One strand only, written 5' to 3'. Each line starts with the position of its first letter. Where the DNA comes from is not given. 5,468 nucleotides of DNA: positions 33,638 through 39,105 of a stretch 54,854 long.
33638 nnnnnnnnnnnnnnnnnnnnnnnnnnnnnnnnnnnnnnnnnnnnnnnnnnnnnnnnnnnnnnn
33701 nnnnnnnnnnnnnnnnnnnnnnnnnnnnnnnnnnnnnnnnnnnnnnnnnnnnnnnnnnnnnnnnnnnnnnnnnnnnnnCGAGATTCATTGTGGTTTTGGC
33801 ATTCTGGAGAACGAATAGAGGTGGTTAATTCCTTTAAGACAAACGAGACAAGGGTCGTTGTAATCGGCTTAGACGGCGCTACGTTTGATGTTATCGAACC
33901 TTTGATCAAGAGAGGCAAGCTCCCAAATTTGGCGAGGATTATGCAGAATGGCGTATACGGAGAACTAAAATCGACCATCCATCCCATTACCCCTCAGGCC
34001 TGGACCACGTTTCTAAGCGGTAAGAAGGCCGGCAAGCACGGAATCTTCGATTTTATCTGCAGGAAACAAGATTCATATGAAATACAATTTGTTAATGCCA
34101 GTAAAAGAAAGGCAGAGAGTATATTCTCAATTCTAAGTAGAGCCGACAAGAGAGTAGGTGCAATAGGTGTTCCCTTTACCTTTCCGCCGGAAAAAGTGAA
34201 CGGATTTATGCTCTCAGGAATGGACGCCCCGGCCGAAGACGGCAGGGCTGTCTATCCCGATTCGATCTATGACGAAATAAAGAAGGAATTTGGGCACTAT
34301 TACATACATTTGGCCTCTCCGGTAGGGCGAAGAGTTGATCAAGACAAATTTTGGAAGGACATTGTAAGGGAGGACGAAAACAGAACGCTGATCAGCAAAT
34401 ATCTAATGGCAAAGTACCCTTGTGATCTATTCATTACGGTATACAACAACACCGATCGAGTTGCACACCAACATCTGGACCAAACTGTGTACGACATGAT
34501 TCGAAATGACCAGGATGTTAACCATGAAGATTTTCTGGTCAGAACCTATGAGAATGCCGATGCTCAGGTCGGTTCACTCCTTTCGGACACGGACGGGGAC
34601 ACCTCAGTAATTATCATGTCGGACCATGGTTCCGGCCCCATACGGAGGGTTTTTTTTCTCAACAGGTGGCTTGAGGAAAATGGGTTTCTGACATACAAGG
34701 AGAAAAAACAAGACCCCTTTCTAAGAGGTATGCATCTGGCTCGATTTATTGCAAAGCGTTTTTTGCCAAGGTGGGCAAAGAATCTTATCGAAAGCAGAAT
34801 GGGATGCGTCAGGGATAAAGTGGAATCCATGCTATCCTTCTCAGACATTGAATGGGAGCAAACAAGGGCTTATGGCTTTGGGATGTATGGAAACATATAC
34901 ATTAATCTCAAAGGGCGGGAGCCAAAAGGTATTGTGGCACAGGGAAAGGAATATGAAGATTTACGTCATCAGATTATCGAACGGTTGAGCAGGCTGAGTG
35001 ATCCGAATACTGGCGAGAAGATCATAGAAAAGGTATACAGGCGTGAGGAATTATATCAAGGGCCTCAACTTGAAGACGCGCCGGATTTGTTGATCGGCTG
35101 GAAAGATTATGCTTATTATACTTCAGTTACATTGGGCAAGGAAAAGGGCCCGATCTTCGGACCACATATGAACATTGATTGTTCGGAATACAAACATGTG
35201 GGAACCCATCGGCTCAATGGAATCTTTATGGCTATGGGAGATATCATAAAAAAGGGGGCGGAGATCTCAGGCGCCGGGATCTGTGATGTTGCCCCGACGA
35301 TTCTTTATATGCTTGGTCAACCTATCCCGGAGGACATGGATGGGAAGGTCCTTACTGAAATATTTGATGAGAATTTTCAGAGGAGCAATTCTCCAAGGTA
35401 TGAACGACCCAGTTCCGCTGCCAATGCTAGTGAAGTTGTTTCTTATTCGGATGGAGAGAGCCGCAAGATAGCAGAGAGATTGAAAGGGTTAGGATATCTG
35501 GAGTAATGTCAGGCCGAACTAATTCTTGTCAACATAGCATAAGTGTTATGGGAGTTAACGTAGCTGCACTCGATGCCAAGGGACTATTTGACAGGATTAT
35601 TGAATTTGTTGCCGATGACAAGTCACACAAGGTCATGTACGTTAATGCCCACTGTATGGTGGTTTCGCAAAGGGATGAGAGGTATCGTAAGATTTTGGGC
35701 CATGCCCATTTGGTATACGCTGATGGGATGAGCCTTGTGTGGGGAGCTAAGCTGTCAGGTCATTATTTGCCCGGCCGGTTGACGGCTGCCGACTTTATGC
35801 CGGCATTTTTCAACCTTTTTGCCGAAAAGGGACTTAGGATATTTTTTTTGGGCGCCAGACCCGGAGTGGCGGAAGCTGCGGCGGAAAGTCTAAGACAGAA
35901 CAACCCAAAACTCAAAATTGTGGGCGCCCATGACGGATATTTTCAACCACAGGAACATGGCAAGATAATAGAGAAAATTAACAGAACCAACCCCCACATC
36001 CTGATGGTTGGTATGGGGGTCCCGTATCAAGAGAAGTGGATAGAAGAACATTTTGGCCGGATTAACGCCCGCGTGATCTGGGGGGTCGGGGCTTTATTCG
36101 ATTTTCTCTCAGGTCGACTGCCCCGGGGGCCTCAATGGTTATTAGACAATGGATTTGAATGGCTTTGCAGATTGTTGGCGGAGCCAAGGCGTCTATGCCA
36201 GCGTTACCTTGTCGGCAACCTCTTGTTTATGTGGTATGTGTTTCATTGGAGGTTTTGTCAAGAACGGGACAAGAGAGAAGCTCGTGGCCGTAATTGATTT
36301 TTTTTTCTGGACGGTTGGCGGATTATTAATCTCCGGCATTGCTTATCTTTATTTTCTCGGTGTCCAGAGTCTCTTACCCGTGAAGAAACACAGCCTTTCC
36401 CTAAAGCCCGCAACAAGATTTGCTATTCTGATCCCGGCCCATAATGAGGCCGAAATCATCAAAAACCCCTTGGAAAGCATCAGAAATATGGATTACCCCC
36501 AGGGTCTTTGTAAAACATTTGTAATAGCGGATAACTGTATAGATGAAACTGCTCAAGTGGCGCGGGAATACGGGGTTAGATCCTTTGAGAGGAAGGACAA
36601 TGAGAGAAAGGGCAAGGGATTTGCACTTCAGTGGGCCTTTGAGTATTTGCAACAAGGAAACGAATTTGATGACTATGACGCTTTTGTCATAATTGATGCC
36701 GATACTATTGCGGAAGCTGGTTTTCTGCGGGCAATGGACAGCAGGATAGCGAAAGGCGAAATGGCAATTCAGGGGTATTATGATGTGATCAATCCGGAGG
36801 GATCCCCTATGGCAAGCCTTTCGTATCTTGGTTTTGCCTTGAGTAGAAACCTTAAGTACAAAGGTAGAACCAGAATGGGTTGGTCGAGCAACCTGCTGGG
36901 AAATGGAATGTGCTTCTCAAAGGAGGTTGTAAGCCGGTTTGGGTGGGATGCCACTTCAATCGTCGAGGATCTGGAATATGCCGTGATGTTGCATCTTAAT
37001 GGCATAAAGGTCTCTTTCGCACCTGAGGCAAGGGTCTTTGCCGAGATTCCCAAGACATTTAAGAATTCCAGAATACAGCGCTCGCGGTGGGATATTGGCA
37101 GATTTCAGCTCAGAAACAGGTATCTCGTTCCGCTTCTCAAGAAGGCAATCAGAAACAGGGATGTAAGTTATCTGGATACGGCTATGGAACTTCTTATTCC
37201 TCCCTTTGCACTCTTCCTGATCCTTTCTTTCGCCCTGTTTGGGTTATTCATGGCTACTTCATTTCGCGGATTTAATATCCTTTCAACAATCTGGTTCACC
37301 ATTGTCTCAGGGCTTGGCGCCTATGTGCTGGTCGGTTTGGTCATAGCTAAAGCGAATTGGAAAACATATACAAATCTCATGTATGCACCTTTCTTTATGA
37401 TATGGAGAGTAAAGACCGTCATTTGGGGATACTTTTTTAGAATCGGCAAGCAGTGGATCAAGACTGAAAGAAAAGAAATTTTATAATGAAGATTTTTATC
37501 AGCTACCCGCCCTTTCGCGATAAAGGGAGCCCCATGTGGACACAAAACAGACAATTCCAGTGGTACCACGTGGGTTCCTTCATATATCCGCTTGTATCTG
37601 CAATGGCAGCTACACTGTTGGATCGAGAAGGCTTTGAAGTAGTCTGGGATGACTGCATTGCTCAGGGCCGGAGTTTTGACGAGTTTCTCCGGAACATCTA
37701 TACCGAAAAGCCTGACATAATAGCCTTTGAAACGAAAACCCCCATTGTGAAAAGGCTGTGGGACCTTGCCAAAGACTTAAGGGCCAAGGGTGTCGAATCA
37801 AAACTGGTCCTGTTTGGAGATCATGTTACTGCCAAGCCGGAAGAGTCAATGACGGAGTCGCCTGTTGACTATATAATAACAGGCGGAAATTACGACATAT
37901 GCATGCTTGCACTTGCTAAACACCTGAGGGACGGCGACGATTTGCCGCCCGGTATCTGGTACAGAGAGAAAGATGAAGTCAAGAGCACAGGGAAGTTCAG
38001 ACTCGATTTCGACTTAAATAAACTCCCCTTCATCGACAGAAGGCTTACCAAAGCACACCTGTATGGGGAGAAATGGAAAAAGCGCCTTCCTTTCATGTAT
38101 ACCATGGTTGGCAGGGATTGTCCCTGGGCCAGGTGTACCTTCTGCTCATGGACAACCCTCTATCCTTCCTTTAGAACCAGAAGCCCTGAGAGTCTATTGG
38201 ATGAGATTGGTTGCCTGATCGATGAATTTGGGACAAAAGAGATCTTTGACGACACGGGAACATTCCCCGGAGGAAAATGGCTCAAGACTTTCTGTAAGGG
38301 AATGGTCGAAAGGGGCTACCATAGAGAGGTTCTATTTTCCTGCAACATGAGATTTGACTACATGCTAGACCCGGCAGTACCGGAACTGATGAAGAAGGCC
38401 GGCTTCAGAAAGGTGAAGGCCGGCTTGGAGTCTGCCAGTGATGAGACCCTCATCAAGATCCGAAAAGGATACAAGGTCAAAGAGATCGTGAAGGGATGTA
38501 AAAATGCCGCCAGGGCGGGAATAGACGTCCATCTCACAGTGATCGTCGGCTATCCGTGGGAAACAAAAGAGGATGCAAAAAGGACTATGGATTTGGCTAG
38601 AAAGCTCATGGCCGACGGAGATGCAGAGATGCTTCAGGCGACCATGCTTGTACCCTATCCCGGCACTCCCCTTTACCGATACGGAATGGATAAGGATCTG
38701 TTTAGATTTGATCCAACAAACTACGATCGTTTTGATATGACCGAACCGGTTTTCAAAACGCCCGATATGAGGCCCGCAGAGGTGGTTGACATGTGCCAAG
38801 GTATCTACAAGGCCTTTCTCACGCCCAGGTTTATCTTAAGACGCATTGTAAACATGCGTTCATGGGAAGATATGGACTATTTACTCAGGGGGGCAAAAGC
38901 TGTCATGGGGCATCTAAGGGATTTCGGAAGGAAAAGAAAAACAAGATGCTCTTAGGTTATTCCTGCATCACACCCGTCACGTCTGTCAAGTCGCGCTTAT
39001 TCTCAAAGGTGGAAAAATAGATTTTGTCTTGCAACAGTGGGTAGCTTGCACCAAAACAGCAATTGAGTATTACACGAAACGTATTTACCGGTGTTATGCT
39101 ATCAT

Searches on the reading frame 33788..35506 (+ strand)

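Call 59: search_protein_families(library=pfam, proteins=[window:33788-35506:+])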
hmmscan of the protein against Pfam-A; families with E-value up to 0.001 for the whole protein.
window:33788-35506:+ (572 aa): 1 family
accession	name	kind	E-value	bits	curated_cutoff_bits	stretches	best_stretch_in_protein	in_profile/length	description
PF01663.27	Phosphodiest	-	1.4e-37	130.5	23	1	23-474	1-339/342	Type I phosphodiesterase / nucleotide pyrophosphatase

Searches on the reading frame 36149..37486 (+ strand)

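Call 59: search_protein_families(library=pfam, proteins=[window:36149-37486:+])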
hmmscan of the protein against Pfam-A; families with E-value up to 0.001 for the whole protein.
window:36149-37486:+ (445 aa): 4 families
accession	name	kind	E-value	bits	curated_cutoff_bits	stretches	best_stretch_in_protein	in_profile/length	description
PF13641.12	Glyco_tranf_2_3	-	1.2e-21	78.2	27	1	90-314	2-227/230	Glycosyltransferase like family 2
PF13632.12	Glyco_trans_2_3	-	8e-18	65.4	27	1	179-394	2-197/198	Glycosyl transferase family group 2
PF00535.33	Glycos_transf_2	-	2e-09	38.1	23.3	1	93-224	2-128/168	Glycosyl transferase family 2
PF13506.12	Glyco_transf_21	-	0.0008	19.4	21.7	0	175-314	30-172/174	Glycosyl transferase family 21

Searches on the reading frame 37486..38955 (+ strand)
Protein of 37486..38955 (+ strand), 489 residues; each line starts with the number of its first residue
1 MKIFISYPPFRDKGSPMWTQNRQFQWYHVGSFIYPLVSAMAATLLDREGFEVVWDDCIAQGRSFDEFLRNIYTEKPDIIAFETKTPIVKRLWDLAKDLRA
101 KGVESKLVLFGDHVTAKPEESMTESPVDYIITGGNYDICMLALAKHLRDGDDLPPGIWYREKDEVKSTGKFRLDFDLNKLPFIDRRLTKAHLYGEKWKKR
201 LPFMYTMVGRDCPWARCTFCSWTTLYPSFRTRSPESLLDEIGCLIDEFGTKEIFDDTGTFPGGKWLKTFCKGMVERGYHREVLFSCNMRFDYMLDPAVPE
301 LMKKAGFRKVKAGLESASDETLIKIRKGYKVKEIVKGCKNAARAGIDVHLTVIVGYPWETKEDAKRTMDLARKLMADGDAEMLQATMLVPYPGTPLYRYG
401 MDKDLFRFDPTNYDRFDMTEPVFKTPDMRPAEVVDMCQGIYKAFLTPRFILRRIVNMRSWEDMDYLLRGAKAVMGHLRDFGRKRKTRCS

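Call 56: search_protein_families(library=pfam, proteins=[window:37486-38955:+])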
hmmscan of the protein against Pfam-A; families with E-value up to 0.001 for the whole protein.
window:37486-38955:+ (489 aa): 2 families
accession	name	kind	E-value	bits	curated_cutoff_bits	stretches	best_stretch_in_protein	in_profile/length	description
PF04055.27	Radical_SAM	-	1.9e-18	67.6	29.5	1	209-371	4-166/166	Radical SAM superfamily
PF02310.24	B12-binding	-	5.9e-08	33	32.1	1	29-133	8-111/121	B12 binding domain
